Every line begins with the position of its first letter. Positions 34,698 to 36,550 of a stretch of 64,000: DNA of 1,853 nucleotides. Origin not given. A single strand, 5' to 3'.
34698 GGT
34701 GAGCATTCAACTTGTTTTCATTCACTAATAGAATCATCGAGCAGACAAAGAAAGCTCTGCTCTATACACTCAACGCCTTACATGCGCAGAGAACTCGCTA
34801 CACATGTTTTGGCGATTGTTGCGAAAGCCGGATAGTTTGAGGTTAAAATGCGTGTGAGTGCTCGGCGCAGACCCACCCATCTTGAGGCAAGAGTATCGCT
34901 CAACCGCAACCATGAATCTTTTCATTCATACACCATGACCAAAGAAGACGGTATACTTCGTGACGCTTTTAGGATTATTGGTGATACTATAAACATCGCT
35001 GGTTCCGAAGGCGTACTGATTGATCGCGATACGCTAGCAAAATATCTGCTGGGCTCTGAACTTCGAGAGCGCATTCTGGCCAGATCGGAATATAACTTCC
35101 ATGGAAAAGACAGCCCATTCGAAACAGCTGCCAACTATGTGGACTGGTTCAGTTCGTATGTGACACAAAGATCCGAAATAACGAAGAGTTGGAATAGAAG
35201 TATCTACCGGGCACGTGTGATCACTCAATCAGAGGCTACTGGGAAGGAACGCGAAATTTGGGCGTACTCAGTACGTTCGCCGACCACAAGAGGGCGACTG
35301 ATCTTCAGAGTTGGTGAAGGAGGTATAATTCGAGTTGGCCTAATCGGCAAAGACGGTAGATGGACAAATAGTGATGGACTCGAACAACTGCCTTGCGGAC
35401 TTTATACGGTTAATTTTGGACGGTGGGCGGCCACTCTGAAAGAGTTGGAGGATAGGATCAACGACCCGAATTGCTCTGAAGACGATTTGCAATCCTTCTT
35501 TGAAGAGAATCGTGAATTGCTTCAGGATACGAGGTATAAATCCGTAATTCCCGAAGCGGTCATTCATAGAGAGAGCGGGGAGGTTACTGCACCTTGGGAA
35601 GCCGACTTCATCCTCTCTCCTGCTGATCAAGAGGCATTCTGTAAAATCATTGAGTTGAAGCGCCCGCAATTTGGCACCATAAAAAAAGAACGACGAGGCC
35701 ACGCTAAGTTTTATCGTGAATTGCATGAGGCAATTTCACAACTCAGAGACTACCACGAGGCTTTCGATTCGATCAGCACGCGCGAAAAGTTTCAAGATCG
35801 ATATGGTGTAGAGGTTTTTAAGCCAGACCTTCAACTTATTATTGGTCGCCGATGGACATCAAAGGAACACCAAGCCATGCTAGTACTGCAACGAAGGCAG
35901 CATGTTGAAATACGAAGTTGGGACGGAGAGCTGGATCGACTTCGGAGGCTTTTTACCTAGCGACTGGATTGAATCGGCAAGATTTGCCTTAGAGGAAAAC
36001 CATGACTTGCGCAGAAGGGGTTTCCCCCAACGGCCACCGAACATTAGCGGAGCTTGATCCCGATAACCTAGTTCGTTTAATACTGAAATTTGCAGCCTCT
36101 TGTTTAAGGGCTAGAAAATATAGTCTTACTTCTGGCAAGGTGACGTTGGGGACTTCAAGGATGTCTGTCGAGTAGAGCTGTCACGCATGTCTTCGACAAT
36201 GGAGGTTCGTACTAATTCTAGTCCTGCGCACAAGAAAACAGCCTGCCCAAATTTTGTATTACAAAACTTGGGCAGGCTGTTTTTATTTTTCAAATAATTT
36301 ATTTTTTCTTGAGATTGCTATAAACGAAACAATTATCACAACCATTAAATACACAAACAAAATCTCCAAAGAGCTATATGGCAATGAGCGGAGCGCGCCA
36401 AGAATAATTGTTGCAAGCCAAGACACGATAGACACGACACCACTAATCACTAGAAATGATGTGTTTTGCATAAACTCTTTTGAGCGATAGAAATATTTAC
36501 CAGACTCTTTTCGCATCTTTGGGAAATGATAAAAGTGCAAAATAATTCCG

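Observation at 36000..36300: Abrupt compositional boundary: about 36 kb of GC-richer, mobile and defense-laden DNA abutting AT-rich, streamlined Patescibacteria-like housekeeping genes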

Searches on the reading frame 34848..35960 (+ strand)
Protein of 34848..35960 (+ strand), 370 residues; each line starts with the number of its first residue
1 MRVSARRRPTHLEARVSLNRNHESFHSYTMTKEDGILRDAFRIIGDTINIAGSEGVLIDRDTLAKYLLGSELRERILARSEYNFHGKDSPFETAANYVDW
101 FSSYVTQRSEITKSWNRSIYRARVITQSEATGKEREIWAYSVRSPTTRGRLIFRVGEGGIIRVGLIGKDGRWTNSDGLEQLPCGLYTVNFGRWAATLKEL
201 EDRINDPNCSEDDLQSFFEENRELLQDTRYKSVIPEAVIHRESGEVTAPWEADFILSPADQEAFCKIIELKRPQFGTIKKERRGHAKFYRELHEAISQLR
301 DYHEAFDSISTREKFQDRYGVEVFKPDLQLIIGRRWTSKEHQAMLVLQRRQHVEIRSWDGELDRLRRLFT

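Call 8: search_protein_families(library=pfam, proteins=[window:34848-35960:+])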
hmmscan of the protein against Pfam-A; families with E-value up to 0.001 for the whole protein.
window:34848-35960:+ (370 aa): 1 family
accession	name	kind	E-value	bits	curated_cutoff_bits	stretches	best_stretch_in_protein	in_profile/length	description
PF14082.12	SduA_C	-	2.1e-14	54.4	27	1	210-356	3-153/159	Shedu protein SduA, C-terminal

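Call 14: find_encoding_contigs(protein=window:34848-35960:+, flank=10000, max_places=10)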
Protein window:34848-35960:+ (370 aa): no gene with exactly this product is on record in the collection.

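Call 20: find_homologous_proteins(query=window:34848-35960:+)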
Query window:34848-35960:+ (370 aa): 10 proteins with E <= 0.001 among 3116 candidates.
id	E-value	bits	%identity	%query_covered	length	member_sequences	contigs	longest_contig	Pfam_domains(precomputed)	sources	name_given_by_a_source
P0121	4.5e-248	840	100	100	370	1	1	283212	PF14082.13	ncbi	-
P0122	4.2e-184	630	81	92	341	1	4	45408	PF14082.13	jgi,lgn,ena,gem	jgi:hypothetical protein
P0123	5.5e-124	432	56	92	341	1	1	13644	PF14082.13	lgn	-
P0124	2.0e-110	388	53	92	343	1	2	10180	PF14082.13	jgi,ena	-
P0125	6.8e-104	366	50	91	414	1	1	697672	PF14082.13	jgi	jgi:uncharacterized protein YegP (UPF0339 family)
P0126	1.2e-100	355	48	92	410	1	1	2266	PF14082.13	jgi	jgi:hypothetical protein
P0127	3.9e-98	347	49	91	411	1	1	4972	PF14082.13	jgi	jgi:uncharacterized protein YegP (UPF0339 family)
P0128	4.8e-57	212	46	63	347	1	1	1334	PF01740.27,PF14082.13,PF13466.13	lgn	-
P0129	1.0e-35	142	42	48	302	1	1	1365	PF00313.29,PF14082.13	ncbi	-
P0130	1.5e-11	62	32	50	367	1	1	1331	PF06114.20,PF14082.13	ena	-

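Call 21: find_encoding_contigs(protein=P0122, flank=10000, max_places=6)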
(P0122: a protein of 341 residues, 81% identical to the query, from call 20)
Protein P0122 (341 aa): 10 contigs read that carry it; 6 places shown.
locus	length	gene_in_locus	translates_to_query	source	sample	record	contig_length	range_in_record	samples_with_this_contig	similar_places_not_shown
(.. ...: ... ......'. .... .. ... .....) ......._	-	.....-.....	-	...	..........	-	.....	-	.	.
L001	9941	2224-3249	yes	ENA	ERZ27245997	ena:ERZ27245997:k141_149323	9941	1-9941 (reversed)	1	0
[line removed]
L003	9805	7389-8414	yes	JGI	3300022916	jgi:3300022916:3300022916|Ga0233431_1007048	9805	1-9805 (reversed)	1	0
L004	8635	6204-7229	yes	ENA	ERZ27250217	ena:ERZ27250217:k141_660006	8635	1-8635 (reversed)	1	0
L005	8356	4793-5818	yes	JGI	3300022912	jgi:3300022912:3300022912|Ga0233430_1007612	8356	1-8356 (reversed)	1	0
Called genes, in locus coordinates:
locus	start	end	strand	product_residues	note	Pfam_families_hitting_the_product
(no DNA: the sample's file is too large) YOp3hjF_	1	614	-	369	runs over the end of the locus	-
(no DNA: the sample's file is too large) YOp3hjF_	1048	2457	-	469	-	PF04326:SLFN_AlbA_2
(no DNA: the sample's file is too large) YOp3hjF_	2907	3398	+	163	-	PF01936:NYN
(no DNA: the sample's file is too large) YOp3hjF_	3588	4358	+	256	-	-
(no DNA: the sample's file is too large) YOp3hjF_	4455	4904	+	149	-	PF00293:NUDIX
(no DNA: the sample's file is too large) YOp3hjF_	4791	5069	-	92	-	-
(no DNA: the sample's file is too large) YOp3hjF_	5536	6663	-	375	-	-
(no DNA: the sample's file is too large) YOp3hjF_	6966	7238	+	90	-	-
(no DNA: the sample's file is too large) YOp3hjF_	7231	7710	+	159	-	PF00583:Acetyltransf_1, PF13673:Acetyltransf_10, PF13508:Acetyltransf_7, PF08445:FR47 (weak)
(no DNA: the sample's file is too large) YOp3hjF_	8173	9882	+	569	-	-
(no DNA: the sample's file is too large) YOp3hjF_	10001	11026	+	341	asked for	PF14082:SduA_C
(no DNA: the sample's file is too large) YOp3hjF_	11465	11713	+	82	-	-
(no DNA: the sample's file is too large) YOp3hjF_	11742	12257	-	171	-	-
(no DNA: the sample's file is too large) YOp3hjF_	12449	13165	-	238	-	-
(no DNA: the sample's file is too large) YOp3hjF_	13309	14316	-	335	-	PF08220:HTH_DeoR, PF08279:HTH_11 (weak), PF19187:HTH_PafC (faint), PF13280:WYL, PF25583:WCX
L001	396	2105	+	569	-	-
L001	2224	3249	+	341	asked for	PF14082:SduA_C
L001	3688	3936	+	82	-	-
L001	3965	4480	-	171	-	-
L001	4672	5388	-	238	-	-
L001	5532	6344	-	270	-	PF13280:WYL, PF25583:WCX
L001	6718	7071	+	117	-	PF13744:HTH_37 (faint), PF13560:HTH_31, PF01381:HTH_3, PF12844:HTH_19, PF13443:HTH_26 (faint)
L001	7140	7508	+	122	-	-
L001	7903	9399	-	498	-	PF04471:Mrr_cat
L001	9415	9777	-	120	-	PF13391:HNH_2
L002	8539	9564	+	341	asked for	PF14082:SduA_C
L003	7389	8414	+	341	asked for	PF14082:SduA_C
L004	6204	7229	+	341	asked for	PF14082:SduA_C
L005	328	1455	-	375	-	-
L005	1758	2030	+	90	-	-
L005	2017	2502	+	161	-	PF00583:Acetyltransf_1, PF13673:Acetyltransf_10, PF13508:Acetyltransf_7, PF08445:FR47 (weak)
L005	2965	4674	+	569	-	-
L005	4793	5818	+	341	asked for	PF14082:SduA_C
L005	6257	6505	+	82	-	-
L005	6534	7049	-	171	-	-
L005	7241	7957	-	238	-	-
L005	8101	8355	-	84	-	?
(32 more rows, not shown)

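Call 22: find_encoding_contigs(protein=P0121, flank=10000, max_places=4)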
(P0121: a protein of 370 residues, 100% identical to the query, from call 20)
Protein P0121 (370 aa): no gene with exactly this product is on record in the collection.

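Call 26: list_cluster_members(proteins=[window:34848-35960:+, window:36834-38003:-, window:36283-36831:-, window:15615-17612:+, window:8471-9739:+, window:11623-12714:-, window:2221-4296:-, window:54399-56870:-, window:61606-63963:-, window:32859-34352:-])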
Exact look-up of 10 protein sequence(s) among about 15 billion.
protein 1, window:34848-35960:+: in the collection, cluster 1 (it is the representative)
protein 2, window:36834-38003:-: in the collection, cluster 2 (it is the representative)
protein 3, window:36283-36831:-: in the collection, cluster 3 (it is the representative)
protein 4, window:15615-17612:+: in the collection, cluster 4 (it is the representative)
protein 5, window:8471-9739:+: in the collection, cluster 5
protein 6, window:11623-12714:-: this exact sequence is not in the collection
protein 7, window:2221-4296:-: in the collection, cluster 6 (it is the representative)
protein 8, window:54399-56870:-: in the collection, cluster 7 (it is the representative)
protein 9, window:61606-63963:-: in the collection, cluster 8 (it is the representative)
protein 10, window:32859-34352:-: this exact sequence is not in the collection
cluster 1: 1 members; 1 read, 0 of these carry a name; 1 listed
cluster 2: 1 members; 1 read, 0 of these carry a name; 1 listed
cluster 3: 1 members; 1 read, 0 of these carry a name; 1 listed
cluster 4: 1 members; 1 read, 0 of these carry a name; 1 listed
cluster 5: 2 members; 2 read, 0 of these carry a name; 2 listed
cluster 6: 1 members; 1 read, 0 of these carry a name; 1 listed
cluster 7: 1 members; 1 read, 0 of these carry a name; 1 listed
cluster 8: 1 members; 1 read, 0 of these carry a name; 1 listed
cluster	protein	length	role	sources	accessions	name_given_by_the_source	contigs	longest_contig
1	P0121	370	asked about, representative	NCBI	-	-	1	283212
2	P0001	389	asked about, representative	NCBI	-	-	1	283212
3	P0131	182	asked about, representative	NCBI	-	-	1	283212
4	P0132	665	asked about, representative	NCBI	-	-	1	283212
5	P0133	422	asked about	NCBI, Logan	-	-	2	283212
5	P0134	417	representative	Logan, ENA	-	-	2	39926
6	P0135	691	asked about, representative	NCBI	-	-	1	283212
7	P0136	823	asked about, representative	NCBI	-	-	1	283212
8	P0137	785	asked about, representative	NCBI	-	-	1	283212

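Call 27: find_encoding_contigs(protein=P0133, flank=10000, max_places=6)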
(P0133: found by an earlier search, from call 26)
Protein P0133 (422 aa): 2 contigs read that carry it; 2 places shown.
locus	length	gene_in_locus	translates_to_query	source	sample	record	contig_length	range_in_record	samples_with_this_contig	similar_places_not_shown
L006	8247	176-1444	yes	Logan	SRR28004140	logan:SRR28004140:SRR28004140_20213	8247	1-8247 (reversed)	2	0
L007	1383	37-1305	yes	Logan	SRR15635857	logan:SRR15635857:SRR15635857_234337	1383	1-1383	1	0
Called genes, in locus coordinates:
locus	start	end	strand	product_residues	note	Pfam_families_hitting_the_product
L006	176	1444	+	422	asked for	PF00589:Phage_integrase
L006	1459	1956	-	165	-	PF03061:4HBT (weak)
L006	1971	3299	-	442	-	PF07883:Cupin_2 (faint), PF13560:HTH_31 (weak)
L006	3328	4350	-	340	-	PF03480:DctP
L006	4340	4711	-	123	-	-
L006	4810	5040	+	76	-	PF13560:HTH_31 (weak), PF12844:HTH_19 (weak), PF01381:HTH_3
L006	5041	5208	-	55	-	-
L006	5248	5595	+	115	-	PF13560:HTH_31 (weak), PF01381:HTH_3 (weak)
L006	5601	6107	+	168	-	-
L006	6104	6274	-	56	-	-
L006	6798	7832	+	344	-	PF17170:DUF5128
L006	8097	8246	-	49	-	?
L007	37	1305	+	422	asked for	PF00589:Phage_integrase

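Call 28: find_encoding_contigs(protein=P0134, flank=10000, max_places=6)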
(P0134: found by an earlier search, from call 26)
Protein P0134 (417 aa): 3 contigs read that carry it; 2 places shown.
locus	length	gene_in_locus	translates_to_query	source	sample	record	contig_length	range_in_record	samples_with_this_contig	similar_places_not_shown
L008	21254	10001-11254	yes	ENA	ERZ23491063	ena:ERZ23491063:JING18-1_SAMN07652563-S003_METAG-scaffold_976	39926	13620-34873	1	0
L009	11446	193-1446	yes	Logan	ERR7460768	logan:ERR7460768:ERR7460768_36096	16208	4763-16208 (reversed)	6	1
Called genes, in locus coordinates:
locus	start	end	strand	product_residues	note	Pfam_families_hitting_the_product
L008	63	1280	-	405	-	-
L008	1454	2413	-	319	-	-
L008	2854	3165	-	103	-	-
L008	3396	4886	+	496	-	PF09134:Invasin_D3 (faint), PF02369:Big_1 (weak)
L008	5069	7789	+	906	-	PF13620:CarboxypepD_reg, PF13715:CarbopepD_reg_2, PF07715:Plug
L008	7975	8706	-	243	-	PF14808:TMEM164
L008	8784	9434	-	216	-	-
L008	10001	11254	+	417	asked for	PF00589:Phage_integrase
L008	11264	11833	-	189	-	-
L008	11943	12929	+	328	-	PF00899:ThiF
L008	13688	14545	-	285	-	PF25145:NfeD1b_N (weak), PF01972:SDH_protease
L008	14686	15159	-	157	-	-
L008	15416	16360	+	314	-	-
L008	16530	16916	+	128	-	-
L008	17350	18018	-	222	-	PF00072:Response_reg, PF00196:GerE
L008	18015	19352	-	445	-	PF07730:HisKA_3 (weak), PF02518:HATPase_c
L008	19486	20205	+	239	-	-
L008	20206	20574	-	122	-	-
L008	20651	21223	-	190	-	PF11655:DUF2589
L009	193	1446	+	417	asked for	PF00589:Phage_integrase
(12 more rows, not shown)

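Call 34: find_related_loci(query=P0133, collection=genome_contigs, flank=10000)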
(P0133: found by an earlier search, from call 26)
Query P0133 (422 aa) in genome_contigs; peptide patterns used: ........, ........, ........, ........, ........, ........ (x = any residue, [..] = any of these).
61 stretches matched a pattern; 1 encode a relative of the query (tblastn E <= 1e-3); 1 distinct loci.
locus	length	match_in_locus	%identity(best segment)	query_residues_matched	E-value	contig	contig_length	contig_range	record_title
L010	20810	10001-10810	25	115-402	2e-11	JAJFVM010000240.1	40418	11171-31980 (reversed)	MAG: bacterium isolate bin.739 k141_4400627, whole genome shotgun sequence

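Call 50: search_protein_families(library=padloc, proteins=[window:34848-35960:+], max_evalue=0.001)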
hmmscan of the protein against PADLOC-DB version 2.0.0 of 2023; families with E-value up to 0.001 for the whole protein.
window:34848-35960:+ (370 aa): 7 families
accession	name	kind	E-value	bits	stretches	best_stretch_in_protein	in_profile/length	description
PDLC00383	SduA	-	2.1e-11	41.5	1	209-363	245-400/408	DUF4263 domain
PDLC00401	SduA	-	1.6e-07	29.1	1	192-333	223-354/404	DUF4263 domain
PDLC00377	SduA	-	1.7e-07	28.5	1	249-335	279-365/402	DUF4263 domain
PDLC00382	SduA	-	2.3e-06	25.2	1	197-333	132-275/336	DUF4263 domain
PDLC00398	SduA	-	4.2e-05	21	1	205-351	33-188/289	DUF4263 domain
PDLC00379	SduA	-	0.00027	18.9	1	197-354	18-179/211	DUF4263 domain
PDLC00397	SduA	-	0.0008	17.2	0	198-335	38-182/227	DUF4263 domain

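Call 51: search_protein_families(library=ncbifam, proteins=[L008:5069-7789:+], max_evalue=0.001)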
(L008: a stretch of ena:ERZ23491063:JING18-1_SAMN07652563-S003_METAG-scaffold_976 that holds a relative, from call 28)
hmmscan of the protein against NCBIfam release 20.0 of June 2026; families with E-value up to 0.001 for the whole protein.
L008:5069-7789:+ (906 aa): 1 family
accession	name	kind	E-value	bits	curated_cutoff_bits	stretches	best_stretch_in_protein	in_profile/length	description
TIGR04056.1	OMP_RagA_SusC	subfamily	4.3e-23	81.6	368.25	1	27-189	2-165/981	SusC/RagA family TonB-linked outer membrane protein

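Call 66: search_dna_similar(query=P0133, collection=plasmids, mode=protein, max_rows=10)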
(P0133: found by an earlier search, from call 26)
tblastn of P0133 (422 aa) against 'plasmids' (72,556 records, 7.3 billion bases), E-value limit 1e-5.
Records with a match: 30; places in all: 30; records where one place covers at least 80% of the query: 0.
Best place of each record, by identity: <60% 30.
By first word of the organism name: Acinetobacter 11; Escherichia 4; Nostoc 3; Shigella 2; Eleftheria 1; Aeromonas 1; Enterococcus 1; Campylobacter 1; Salmonella 1; Prescottella 1; and 4 more.
By predicted mobility (MOB-suite, as given by PLSDB): non-mobilizable 23; mobilizable 4; conjugative 3.
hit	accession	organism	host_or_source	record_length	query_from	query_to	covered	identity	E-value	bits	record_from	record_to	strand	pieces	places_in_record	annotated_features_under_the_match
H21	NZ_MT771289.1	Acinetobacter nosocomialis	-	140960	100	408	73%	25.3%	6e-7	59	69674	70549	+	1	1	tyrosine-type recombinase/integrase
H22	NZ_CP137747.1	Acinetobacter sp. 16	Homo sapiens,pure culture,urine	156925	100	408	73%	25.3%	6e-7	59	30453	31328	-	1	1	tyrosine-type recombinase/integrase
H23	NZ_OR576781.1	Acinetobacter junii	-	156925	100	408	73%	25.3%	6e-7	59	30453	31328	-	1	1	tyrosine-type recombinase/integrase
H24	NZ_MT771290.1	Acinetobacter nosocomialis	-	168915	100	408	73%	25.3%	6e-7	59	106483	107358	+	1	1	tyrosine-type recombinase/integrase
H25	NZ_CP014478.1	Acinetobacter pittii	Homo sapiens,Wound swab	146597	100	408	73%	24.8%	5e-6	57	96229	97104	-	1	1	tyrosine-type recombinase/integrase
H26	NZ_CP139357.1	Acinetobacter pittii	Agalychnis callidryas,cell culture,skin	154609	100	408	73%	24.8%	5e-6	57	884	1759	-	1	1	tyrosine-type recombinase/integrase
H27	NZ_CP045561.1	Acinetobacter nosocomialis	Homo sapiens,blood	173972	100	408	73%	24.8%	5e-6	57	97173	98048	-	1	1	tyrosine-type recombinase/integrase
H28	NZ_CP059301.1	Acinetobacter baumannii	Homo sapiens,blood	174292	100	408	73%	24.8%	5e-6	57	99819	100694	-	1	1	tyrosine-type recombinase/integrase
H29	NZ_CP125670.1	Acinetobacter sp. KCTC 92772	Single cell,Spoiled shower gel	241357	100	408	73%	24.8%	5e-6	57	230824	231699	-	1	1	tyrosine-type recombinase/integrase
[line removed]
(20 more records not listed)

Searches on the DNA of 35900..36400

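Call 47: search_rna_families(source=window, start=35900, end=36400, threshold=evalue, max_evalue=10)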
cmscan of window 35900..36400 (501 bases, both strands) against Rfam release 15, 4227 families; matches with E-value up to 10: 43.
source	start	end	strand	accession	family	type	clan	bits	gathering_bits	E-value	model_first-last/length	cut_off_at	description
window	36236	36280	-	RF03818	MIR7994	Gene; miRNA;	-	29.5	100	0.0011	1-90/90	no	MIR7994 microRNA precursor family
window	36238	36313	-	RF02844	RefA9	Gene; antisense;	-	28.9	49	0.02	1-64/64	no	Enterococcus sRNA A9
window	36231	36348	-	RF02449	ncr1015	Gene; sRNA;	-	28.6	60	0.046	1-121/121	no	Bacillus sRNA ncr1015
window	36225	36292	-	RF03707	mir-1892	Gene; miRNA;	-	28.2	86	0.00051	1-80/80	no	mir-1892 microRNA precursor family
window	36232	36284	-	RF03601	MIR7993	Gene; miRNA;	-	28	100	0.0052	1-138/138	no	MIR7993 microRNA precursor family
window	36230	36316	-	RF02064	STnc370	Gene; sRNA;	-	27.9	54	0.12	1-71/71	no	Enterobacterial sRNA STnc370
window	36235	36285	+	RF03621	MIR4245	Gene; miRNA;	-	27.1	74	0.012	1-128/128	no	MIR4245 microRNA precursor family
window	36225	36361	-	RF00121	MicC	Gene; sRNA;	-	26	90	0.1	1-123/123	no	MicC RNA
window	36232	36286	-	RF04003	mir-4841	Gene; miRNA;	-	24.6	100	0.017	1-86/86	no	mir-4841 microRNA precursor family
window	36240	36277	-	RF00248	mir-148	Gene; miRNA;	-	21.9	53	0.042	1-74/74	no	mir-148/mir-152 microRNA precursor family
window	36235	36283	-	RF00819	mir-246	Gene; miRNA;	-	21.2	60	0.07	1-72/72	no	mir-246 microRNA precursor family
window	36196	36301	+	RF02621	BSnc120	Gene; sRNA;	-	20.8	114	0.039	1-88/88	no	Brucella sRNA 120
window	36235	36339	-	RF02607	AbsR25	Gene; sRNA;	-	20.8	47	0.28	1-164/164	no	Acinetobacter sRNA 25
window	36235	36283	+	RF00819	mir-246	Gene; miRNA;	-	20.6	60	0.1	1-72/72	no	mir-246 microRNA precursor family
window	36236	36325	-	RF02495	ohsC_RNA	Gene; antitoxin;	-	20.1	50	1.5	1-77/77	no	Oppression of Hydrophobic ORF by sRNA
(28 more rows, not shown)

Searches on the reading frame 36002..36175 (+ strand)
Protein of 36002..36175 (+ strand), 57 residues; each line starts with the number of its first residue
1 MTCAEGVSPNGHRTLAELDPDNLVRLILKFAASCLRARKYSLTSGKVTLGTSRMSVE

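Call 61: find_encoding_contigs(protein=window:36002-36175:+, flank=10000, max_places=6)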
Protein window:36002-36175:+ (57 aa): no gene with exactly this product is on record in the collection.
